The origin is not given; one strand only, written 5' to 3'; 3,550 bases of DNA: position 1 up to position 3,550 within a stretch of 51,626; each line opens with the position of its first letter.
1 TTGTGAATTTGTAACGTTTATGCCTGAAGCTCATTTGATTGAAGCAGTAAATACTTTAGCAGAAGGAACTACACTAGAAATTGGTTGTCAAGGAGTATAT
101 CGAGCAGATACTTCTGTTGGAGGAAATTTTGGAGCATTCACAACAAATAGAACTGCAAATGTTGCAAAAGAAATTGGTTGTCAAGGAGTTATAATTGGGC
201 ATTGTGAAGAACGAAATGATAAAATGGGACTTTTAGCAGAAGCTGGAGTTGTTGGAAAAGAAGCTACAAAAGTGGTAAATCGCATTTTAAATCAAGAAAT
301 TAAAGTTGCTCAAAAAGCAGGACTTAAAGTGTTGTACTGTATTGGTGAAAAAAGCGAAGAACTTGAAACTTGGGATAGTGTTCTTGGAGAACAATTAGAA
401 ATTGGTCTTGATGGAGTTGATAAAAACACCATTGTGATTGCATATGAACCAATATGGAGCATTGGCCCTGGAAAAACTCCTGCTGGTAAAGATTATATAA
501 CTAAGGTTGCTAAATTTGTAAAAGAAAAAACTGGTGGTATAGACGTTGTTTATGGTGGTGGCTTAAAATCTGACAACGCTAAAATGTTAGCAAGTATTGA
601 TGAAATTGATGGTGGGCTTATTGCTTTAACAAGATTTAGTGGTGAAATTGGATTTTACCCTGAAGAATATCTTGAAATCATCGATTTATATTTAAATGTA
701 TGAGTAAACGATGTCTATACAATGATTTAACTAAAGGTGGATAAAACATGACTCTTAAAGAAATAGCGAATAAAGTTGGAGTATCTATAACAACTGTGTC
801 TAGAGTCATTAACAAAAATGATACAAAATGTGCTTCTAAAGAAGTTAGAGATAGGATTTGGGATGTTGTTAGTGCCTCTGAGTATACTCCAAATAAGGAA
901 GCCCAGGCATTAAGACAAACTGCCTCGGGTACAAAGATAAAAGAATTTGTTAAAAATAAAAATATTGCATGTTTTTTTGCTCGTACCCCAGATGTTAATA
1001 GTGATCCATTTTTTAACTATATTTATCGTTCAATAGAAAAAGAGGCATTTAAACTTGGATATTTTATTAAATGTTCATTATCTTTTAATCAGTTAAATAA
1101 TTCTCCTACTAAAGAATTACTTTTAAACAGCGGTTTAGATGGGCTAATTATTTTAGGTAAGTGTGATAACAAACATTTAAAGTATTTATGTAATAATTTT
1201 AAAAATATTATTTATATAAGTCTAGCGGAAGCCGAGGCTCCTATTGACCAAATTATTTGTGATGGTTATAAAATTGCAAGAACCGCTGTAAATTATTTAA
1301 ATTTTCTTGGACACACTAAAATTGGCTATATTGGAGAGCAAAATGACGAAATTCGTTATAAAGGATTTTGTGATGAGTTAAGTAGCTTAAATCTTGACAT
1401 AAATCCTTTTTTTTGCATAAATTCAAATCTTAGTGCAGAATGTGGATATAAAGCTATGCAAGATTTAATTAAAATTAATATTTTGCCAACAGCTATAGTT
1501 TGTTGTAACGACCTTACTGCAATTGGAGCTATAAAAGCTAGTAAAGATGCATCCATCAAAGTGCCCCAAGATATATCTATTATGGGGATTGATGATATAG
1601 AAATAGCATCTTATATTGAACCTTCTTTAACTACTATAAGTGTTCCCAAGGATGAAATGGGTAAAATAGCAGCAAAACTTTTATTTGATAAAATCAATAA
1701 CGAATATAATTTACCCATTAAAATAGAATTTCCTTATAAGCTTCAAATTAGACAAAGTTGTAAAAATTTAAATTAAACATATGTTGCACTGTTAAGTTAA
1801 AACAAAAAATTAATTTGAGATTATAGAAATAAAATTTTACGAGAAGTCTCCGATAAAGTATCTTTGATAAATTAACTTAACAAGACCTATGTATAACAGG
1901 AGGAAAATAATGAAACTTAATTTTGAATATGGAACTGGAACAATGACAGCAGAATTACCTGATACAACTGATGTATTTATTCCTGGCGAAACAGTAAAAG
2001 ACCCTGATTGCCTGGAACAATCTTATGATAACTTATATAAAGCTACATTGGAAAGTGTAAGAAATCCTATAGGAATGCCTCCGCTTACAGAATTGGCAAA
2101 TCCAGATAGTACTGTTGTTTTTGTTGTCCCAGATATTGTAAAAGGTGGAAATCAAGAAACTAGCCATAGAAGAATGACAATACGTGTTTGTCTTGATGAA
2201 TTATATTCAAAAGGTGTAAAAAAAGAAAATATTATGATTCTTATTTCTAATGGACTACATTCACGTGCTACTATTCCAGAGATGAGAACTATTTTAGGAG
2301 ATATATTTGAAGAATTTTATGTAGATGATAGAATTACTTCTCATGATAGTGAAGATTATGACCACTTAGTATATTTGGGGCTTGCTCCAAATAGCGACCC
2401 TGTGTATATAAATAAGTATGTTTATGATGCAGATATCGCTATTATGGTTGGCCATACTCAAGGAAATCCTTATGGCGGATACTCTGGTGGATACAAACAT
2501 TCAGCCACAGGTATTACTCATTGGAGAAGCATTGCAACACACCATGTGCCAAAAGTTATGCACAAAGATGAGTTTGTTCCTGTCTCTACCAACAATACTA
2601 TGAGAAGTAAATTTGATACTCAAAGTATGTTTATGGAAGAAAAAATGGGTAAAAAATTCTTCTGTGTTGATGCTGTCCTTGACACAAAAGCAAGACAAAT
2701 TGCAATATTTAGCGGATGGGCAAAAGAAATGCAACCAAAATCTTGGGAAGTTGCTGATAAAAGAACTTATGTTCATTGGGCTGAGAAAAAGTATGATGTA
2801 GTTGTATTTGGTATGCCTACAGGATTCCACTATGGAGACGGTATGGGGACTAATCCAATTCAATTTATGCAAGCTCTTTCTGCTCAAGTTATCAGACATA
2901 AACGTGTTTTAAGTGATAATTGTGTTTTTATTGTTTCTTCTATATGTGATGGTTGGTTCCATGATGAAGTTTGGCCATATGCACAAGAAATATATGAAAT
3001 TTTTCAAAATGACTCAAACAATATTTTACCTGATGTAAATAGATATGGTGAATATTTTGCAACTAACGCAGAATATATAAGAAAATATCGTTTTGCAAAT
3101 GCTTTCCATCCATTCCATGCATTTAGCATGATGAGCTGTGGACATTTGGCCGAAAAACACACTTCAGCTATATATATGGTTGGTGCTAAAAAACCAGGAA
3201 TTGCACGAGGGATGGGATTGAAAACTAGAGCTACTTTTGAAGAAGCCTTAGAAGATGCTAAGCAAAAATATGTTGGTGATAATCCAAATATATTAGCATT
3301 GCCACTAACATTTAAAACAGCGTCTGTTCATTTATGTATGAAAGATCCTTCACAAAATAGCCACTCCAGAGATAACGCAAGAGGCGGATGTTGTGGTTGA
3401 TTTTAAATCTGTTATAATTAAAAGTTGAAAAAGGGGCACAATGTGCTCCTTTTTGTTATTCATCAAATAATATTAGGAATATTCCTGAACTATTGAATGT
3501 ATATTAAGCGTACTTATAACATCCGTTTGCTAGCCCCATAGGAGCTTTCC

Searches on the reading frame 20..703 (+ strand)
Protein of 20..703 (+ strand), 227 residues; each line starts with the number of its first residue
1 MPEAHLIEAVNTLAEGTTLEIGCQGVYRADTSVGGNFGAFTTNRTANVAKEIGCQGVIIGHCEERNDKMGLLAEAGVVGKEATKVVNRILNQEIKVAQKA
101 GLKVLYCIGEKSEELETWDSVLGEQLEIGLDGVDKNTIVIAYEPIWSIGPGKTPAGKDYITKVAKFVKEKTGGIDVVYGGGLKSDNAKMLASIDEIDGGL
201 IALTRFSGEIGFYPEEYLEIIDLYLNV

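Call 74: search_protein_families(library=pfam, proteins=[window:20-703:+], max_evalue=0.0001)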
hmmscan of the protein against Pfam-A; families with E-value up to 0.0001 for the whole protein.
window:20-703:+ (227 aa): 1 family
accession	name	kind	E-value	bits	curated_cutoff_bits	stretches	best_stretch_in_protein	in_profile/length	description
PF00121.24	TIM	-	4.3e-34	118.6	20.1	1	2-202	39-229/245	Triosephosphate isomerase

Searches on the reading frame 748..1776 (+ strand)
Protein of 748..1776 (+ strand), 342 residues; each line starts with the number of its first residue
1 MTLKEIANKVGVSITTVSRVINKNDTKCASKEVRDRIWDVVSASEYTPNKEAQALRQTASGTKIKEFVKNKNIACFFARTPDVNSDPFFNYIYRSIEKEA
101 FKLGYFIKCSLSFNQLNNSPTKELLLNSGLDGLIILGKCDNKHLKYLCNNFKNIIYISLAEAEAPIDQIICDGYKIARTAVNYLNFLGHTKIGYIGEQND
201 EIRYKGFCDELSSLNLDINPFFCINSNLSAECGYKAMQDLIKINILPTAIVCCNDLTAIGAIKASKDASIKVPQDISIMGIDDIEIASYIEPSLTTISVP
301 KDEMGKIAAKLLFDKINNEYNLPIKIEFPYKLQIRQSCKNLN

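Call 74: search_protein_families(library=pfam, proteins=[window:748-1776:+], max_evalue=0.0001)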
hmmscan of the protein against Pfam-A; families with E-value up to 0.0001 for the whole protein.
window:748-1776:+ (342 aa): 4 families
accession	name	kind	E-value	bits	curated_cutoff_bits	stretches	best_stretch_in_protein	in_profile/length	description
PF13377.12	Peripla_BP_3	-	2e-34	119.5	26.5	1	182-338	2-167/167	Periplasmic binding protein-like domain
PF00532.27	Peripla_BP_1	-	2e-19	70.6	22.2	1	84-330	11-275/281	Periplasmic binding proteins and sugar binding domain of LacI family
PF00356.27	LacI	-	3.8e-13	49.4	27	1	2-49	1-46/46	Bacterial regulatory proteins, lacI family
PF13407.12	Peripla_BP_4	-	4.1e-08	33.5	35.1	1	81-318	5-256/258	Periplasmic binding protein domain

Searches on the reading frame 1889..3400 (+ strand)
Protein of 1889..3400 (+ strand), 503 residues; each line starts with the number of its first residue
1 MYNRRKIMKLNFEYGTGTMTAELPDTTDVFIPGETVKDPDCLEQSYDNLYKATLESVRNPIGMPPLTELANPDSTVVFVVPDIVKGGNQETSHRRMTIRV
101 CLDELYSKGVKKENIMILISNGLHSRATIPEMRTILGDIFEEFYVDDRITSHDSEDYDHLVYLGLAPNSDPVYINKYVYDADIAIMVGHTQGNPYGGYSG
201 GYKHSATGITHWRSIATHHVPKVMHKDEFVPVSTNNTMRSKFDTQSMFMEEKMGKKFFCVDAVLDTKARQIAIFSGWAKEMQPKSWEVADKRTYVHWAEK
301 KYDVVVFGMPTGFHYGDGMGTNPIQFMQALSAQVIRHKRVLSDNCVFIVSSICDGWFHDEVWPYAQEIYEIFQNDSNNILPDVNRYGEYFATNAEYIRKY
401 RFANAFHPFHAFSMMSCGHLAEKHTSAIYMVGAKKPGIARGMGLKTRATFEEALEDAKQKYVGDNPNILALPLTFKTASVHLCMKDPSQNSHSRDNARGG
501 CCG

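Call 74: search_protein_families(library=pfam, proteins=[window:1889-3400:+], max_evalue=0.0001)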
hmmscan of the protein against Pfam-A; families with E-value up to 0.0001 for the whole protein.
window:1889-3400:+ (503 aa): 1 family
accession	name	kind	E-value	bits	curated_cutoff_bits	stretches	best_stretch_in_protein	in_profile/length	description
PF09861.14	Lar_N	-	5.4e-34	117.6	23.3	1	14-225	1-198/204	Lactate racemase N-terminal domain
